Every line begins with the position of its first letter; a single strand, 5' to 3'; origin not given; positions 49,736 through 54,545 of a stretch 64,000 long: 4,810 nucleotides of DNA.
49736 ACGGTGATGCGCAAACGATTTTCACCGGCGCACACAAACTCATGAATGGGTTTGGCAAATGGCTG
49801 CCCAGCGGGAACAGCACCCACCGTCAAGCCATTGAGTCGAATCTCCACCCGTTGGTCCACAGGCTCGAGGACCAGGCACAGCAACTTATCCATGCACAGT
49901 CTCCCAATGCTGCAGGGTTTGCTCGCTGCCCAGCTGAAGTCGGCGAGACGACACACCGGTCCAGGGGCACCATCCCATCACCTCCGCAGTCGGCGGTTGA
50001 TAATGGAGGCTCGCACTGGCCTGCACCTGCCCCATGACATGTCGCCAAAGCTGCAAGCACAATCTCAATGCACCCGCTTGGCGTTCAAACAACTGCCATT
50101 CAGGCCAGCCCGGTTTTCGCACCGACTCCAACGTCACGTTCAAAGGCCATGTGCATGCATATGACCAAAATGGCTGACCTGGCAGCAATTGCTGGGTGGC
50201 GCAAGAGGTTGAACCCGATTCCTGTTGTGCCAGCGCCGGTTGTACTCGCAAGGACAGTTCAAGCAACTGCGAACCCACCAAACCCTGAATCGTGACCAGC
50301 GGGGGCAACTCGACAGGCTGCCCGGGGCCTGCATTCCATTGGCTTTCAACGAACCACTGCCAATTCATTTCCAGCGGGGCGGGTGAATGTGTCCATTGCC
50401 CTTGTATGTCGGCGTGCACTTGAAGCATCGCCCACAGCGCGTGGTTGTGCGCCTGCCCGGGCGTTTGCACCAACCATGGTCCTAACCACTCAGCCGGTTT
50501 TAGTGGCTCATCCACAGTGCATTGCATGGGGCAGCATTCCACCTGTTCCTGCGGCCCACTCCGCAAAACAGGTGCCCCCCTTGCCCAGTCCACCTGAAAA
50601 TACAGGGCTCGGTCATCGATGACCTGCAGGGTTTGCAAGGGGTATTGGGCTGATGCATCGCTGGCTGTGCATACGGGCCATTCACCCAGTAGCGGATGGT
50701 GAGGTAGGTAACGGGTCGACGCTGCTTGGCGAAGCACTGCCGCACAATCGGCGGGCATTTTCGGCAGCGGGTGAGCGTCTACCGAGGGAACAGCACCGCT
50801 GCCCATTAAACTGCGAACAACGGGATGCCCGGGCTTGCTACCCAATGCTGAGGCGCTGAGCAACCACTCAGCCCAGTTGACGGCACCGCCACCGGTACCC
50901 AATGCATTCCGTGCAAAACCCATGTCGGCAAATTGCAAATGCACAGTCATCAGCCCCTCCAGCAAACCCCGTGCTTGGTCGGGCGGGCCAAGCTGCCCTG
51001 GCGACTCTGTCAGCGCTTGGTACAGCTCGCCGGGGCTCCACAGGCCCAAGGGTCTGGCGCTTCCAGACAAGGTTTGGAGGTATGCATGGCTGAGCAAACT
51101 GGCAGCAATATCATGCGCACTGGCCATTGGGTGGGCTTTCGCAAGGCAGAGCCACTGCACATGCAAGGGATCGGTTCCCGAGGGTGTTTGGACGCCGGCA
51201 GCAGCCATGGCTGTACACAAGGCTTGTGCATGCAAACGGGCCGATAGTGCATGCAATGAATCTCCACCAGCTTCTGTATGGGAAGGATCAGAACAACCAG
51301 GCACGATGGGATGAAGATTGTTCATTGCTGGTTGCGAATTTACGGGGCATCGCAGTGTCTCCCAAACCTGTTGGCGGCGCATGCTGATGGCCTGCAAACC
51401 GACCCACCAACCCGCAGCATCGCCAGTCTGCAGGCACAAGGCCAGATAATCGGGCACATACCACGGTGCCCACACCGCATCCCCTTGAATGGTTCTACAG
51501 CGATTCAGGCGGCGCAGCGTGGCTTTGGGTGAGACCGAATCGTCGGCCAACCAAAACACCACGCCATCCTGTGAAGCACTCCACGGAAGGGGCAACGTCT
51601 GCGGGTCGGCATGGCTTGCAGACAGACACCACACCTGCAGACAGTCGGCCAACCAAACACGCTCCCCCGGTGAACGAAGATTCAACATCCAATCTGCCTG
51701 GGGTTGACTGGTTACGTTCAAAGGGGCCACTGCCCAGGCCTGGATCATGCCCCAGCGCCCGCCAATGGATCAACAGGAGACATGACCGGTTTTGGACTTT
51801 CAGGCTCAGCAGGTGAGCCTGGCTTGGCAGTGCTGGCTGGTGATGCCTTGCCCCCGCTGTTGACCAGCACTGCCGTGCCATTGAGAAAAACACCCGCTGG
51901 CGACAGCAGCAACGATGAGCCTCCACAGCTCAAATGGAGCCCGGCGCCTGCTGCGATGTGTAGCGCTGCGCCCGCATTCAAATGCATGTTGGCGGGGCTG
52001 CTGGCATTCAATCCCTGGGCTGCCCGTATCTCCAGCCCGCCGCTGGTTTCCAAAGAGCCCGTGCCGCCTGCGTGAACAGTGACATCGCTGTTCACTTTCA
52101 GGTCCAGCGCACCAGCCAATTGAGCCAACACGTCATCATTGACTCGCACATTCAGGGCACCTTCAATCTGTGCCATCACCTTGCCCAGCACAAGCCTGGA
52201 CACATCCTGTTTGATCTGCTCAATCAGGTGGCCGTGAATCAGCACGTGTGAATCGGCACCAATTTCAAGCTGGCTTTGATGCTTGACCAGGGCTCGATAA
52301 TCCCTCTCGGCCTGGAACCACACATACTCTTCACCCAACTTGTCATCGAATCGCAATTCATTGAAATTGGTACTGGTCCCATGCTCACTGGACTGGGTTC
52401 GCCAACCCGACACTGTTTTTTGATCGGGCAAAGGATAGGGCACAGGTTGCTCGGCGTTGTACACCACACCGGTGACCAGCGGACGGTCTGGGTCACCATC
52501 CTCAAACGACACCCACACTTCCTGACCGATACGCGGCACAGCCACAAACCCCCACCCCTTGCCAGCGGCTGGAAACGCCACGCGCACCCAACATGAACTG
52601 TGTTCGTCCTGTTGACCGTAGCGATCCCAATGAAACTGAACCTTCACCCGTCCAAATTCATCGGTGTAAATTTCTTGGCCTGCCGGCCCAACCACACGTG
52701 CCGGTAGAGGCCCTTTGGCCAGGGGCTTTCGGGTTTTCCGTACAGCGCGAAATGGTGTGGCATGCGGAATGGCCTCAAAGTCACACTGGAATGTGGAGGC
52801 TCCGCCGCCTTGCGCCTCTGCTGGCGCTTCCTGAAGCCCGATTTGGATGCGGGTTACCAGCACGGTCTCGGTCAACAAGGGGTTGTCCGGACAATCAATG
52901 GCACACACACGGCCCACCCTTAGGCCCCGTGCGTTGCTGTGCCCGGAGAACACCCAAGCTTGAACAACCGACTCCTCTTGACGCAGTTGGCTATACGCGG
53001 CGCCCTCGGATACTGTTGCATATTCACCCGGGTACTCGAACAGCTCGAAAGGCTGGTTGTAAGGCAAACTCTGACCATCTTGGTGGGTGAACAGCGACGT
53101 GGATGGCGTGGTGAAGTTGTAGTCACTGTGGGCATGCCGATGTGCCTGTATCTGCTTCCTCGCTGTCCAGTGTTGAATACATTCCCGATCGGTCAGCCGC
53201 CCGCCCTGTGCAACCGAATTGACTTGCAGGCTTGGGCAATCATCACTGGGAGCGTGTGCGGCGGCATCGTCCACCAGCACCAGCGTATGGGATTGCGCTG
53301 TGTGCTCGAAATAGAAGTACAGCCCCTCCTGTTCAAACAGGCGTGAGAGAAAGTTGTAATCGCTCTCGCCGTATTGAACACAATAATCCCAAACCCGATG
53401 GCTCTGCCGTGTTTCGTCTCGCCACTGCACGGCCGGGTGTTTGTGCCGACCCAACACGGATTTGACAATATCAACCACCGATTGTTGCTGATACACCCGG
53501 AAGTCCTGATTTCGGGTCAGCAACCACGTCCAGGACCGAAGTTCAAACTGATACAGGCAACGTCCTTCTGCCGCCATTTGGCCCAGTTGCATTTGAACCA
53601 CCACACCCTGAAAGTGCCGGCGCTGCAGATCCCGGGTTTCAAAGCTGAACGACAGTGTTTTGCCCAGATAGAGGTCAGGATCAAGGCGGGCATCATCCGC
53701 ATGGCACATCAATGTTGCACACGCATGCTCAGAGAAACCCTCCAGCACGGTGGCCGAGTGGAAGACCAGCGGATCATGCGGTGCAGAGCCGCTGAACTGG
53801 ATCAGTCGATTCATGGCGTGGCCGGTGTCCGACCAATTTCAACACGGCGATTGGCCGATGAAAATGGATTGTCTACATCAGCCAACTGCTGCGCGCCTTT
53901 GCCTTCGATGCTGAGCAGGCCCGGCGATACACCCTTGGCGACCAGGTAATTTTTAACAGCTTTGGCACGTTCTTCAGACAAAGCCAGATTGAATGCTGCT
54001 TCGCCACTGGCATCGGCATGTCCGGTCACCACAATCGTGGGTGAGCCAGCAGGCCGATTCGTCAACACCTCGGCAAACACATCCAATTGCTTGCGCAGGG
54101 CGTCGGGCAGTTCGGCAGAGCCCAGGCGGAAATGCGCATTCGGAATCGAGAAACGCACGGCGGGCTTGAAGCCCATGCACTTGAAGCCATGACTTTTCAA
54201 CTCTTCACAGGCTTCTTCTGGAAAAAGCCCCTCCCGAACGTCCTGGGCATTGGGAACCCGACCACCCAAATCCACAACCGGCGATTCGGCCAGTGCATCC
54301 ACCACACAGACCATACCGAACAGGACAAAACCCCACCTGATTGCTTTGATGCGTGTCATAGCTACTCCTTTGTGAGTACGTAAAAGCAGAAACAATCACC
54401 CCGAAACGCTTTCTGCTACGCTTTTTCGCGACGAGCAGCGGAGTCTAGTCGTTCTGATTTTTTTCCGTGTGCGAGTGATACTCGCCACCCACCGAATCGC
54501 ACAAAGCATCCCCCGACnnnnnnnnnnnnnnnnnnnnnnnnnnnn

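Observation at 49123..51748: Two family-less genes translationally coupled between vgrG and fha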

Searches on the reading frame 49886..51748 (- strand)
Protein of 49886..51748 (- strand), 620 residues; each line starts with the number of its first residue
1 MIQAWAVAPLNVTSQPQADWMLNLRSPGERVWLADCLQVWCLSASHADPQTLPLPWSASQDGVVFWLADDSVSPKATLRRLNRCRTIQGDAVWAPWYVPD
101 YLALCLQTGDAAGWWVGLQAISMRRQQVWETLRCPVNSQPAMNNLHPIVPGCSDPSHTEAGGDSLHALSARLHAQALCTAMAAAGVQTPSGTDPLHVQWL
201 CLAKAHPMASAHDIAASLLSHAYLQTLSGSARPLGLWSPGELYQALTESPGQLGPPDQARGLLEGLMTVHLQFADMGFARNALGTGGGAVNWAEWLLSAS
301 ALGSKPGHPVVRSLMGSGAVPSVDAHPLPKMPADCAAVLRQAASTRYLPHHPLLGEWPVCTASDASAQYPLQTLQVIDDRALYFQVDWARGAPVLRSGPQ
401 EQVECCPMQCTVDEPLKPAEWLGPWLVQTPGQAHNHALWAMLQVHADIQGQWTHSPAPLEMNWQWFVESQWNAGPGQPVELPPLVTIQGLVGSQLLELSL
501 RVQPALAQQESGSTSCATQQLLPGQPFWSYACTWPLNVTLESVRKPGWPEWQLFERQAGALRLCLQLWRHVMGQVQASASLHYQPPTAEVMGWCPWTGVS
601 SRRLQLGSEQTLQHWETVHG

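Call 6: search_protein_families(library=pfam, proteins=[window:49886-51748:-], max_evalue=0.1)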
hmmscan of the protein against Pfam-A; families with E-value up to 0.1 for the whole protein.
window:49886-51748:- (620 aa): 0 families

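Call 7: search_protein_families(library=ncbifam, proteins=[window:49886-51748:-], max_evalue=1)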
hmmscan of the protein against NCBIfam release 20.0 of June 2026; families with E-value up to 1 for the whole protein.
window:49886-51748:- (620 aa): 0 families

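Call 8: search_protein_families(library=padloc, proteins=[window:49886-51748:-], max_evalue=1)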
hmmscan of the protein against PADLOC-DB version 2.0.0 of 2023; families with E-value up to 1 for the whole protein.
window:49886-51748:- (620 aa): 0 families

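Call 10: search_solved_structures(query=window:49886-51748:-, max_evalue=10)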
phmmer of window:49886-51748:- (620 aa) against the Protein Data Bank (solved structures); distinct sequences matched with E-value up to 10: 4.
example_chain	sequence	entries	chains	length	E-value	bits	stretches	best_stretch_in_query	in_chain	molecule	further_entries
6b2e_B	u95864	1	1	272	0.1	14.3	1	460-527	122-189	5'-AMP-activated protein kinase subunit beta-2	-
7jhg_B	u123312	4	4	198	0.11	14.2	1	460-528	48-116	5'-AMP-activated protein kinase subunit beta-2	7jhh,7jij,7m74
4rer_B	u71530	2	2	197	0.11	14.2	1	460-528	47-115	5'-AMP-activated protein kinase subunit beta-2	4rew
4mf7_A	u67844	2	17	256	0.52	12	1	231-279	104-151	glutathione S-transferase enzyme with thioredoxin-like domain | Putative glutathione S-transferase enzyme with thioredoxin-like domain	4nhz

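Call 12: find_homologous_proteins(query=window:49886-51748:-, max_evalue=0.001)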
Query window:49886-51748:- (620 aa): 2 proteins with E <= 0.001 among 8000 candidates.
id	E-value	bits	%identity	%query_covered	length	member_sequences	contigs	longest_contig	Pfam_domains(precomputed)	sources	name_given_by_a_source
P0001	0.0e+0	1396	100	97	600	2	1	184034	-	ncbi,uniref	ncbi:MAG TPA: hypothetical protein VGE55_14620 [Limnobacter sp.]|uniref:hypothetical protein n=1 Tax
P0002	6.8e-185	635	51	100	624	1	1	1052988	-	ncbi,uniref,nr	ncbi:hypothetical protein NQT62_03280 [Limnobacter humi]|uniref:Uncharacterized protein n=1 Tax=Limn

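Call 16: find_encoding_contigs(protein=P0002, flank=10000, max_places=4)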
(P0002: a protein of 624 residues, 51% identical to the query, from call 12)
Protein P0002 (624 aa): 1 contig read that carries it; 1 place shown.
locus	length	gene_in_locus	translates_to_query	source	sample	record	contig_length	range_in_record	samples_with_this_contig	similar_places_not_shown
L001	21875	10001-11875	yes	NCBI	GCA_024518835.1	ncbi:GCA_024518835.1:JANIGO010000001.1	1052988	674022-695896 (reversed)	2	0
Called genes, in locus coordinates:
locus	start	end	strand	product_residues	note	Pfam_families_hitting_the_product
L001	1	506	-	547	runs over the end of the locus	PF00069:Pkinase, PF07714:PK_Tyr_Ser-Thr, PF03109:ABC1 (weak), PF14326:DUF4384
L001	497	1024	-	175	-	PF09867:TagF_N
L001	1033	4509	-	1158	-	PF14331:IcmF-related_N, PF06761:IcmF-related, PF21070:IcmF_helical (faint), PF06744:IcmF_C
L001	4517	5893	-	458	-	PF09850:DotU, PF00691:OmpA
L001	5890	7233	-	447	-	PF05936:T6SS_VasE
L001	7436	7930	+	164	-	PF00691:OmpA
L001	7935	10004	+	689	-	PF05954:Phage_GPD, PF04717:Phage_base_V, PF20093:DUF6484 (weak), PF22178:Gp5_trimer_C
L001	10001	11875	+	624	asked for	-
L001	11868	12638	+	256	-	-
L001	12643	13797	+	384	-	PF00498:FHA, PF20232:T6SS_FHA_C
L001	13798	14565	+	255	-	PF13672:PP2C_2, PF07228:SpoIIE (faint)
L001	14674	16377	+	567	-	PF08479:POTRA_2, PF03865:ShlB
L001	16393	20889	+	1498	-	PF05860:TPS, PF18886:DUF5649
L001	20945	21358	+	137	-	PF01124:MAPEG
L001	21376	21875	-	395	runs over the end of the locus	PF01764:Lipase_3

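Call 27: find_related_loci(query=A1, collection=genome_contigs, flank=10000)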
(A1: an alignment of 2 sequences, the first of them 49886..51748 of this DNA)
Query A1 (620 aa) in genome_contigs; peptide patterns used: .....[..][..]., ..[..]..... (x = any residue, [..] = any of these).
34 stretches matched a pattern; 1 encode a relative of the query (tblastn E <= 1e-3); 1 distinct loci.
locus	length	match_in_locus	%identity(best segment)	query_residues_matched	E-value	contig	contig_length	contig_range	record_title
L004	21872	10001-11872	51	1-620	0e+0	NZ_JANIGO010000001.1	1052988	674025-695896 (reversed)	Limnobacter humi strain NBRC 111650 spades_K_17_127_1, whole genome shotgun sequence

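Call 28: predict_structure(alignment_id=A1)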
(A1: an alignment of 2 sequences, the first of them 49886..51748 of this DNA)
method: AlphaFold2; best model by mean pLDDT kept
length: 620 residues; sequences in the alignment: 2
mean_pLDDT: 30.2   pTM: 0.25
mean pLDDT of the five models: 30.2, 30.1, 28.8, 26.7, 25.6
residues with pLDDT >= 90: 0; 70-90: 0; 50-70: 0; < 50: 620
segments of 3 or more residues with pLDDT < 50: 1-620
pLDDT, mean of each block of 10 residues (from residue 1): 23 24 27 28 32 31 28 27 29 31 33 30 29 24 26 30 37 45 41 43 39 42 41 34 36 36 39 33 27 30 25 23 24 27 28 29 25 22 26 28 25 25 25 24 28 27 30 32 41 39 34 27 27 34 38 27 26 24 23 24 28 30
secondary structure, 60 per line:
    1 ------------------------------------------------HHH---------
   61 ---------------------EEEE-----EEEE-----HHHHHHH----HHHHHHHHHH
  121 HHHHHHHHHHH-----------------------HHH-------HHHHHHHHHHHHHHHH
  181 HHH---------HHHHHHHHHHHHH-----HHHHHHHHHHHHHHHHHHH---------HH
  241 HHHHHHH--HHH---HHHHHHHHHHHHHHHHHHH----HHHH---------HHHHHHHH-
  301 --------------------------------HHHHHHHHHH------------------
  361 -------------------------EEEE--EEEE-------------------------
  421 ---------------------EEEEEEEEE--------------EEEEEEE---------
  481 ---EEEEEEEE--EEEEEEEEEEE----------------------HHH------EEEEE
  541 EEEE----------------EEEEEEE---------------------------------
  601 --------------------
elements in order: E82-85 E91-94 H100-106 H111-131 H165-183 H193-205 H211-229 H239-247 H256-274 H279-282 H292-299 H333-342 E386-389 E392-395 E442-450 E465-471 E484-491 E494-504 E536-544 E561-567

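Call 29: search_protein_representatives(alignment_id=A1)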
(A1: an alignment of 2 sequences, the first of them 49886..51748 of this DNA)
Query: 2 sequences, 624 profile positions. Proteins with E-value up to 0.001 (for the whole library): 1; up to 1e-10: 1; up to 1e-30: 1. The best 1 are listed.
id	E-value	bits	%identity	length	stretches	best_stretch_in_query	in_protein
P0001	0.0e+00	1230.0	-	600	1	21-624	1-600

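Call 90: search_dna_similar(query=window:49886-51748:-, collection=plasmids, mode=protein, max_evalue=1, max_rows=15)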
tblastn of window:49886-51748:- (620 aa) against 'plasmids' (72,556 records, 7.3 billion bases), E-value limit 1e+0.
No match.

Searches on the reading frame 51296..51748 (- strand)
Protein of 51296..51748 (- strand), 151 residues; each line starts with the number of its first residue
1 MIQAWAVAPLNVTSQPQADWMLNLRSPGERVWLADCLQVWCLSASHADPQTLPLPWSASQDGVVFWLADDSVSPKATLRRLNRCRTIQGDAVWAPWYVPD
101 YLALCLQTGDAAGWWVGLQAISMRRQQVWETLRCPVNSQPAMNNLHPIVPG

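Call 79: search_protein_families(library=pfam, proteins=[window:51296-51748:-], max_evalue=10)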
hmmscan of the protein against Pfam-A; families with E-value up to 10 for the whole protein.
seq(151 aa): 1 family
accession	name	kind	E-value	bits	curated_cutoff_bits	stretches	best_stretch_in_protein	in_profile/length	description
PF18594.6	Sas6_CC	-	0.079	13.2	26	1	100-108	6-14/30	Sas6/XLF/XRCC4 coiled-coil domain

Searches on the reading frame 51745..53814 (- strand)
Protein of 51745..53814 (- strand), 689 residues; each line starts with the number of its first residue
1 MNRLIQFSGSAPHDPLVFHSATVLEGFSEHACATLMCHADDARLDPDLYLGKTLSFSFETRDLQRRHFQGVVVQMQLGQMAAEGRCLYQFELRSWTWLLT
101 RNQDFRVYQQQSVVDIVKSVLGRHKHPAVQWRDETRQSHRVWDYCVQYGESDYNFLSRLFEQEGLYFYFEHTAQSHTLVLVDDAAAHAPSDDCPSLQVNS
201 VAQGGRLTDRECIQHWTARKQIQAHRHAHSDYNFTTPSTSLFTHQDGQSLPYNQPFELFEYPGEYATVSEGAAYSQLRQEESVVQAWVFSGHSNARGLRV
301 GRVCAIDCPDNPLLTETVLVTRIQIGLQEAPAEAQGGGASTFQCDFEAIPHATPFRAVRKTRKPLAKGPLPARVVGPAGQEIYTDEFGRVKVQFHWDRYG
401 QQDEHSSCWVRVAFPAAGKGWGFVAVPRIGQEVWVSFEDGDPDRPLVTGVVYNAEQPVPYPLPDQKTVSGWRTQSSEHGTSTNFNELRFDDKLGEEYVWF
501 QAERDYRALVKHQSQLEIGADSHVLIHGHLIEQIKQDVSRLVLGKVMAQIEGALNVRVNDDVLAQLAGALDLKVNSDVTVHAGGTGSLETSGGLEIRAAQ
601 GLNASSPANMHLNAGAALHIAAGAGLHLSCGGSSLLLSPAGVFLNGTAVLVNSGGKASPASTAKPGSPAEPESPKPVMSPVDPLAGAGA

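Call 6: search_protein_families(library=pfam, proteins=[window:51745-53814:-], max_evalue=0.1)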
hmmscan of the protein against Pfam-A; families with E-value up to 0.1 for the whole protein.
window:51745-53814:- (689 aa): 5 families
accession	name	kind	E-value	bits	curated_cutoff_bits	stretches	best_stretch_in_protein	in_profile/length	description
PF05954.17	Phage_GPD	-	3.4e-78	263.4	30.1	1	26-327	3-301/305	Phage tail baseplate hub (GPD)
PF22178.3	Gp5_trimer_C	-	4.2e-21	75.6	30.9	1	469-579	1-109/112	Bacteriophage T4 gp5 C-terminal trimerisation domain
PF04717.18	Phage_base_V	-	4.7e-17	62.6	23.8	1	385-452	12-75/75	Type VI secretion system/phage-baseplate injector OB domain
PF20093.5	DUF6484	-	1.2e-06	29.5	27.6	1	428-451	38-61/61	Domain of unknown function (DUF6484)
PF10106.14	DUF2345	-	0.014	15.7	30.7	1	595-636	15-56/151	Uncharacterized protein conserved in bacteria (DUF2345)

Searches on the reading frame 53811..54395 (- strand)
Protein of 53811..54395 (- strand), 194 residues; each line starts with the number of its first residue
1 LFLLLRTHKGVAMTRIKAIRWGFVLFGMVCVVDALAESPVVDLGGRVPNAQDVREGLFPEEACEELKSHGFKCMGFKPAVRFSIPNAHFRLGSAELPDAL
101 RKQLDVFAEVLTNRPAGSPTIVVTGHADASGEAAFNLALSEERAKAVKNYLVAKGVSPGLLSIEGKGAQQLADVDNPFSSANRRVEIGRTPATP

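Call 6: search_protein_families(library=pfam, proteins=[window:53811-54395:-], max_evalue=0.1)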
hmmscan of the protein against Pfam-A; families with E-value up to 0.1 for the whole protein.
window:53811-54395:- (194 aa): 2 families
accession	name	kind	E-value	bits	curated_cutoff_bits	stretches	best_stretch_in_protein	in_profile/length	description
PF00691.25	OmpA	-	7.9e-19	68.3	27.2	1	89-181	2-94/98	OmpA family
PF05359.17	DUF748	-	0.00074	18.1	50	0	88-130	882-922/1037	Domain of Unknown Function (DUF748)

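Call 73: search_protein_families(library=ncbifam, proteins=[window:53811-54395:-], max_evalue=1)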
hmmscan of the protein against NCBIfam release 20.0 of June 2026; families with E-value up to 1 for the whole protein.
window:53811-54395:- (194 aa): 36 families (the best 25 are shown)
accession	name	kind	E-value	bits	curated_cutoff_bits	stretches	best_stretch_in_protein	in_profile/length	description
NF053611.1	YiaD_Gzip_OmpA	equivalog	5e-21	75.3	175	1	85-187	101-204/206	YiaD family glycine zipper/OmpA-like lipoprotein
NF053612.1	anchor_PA1041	equivalog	3.3e-17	63.2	250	1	86-187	132-233/236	PA1041 family peptidoglycan-binding anchor lipoprotein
TIGR03789.1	pdsO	hypoth_equivalog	2.5e-15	56.8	152.2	1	86-178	140-230/243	sortase-associated OmpA-like protein PdsO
NF045787.1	OmpABordt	equivalog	2.2e-13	50.3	200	1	119-187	117-187/194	outer membrane protein OmpA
TIGR02802.1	Pal_lipo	equivalog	2.7e-13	49.9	125.35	1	88-187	3-102/104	peptidoglycan-associated lipoprotein Pal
NF052230.1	T9SS_PorE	exception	2.5e-12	45.9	600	1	84-171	514-599/648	PorE family type IX secretion system protein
NF008071.1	PRK10808.1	equivalog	7.6e-12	45.2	277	1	89-170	235-316/358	porin OmpA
TIGR03350.1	type_VI_ompA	equivalog_domain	7.9e-12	45.3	139.8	1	87-187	32-135/137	type VI secretion system protein TssL, long form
NF008067.1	PRK10802.1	equivalog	2.5e-11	43.7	261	1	97-172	79-152/171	peptidoglycan-associated lipoprotein Pal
NF053613.1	OMP_toxin_LptF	equivalog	2.7e-11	43.6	400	1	88-187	144-243/256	lipotoxin F family OmpA-related lipoprotein LptF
NF053585.1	OMP_LP_YfiB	equivalog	2.7e-11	43.6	128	1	58-187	30-158/163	outer membrane lipoprotein YfiB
NF007804.1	PRK10510.1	equivalog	7.9e-09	35.2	307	1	86-191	113-218/219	OmpA family lipoprotein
NF053607.1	CHU_0125_OmpA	equivalog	1.8e-08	33.4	620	1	93-172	539-616/639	CHU_0125 family OmpA-like outer membrane integrity protein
NF005999.0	PRK08126.1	subfamily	2.8e-08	33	571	1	88-187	326-428/432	hypothetical protein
NF047726.1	AutTranAdhPGAsTpgA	equivalog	2.9e-08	33.2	350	1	117-170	187-240/268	trimeric autotransporter adhesin/peptidogylcan-associated protein TpgA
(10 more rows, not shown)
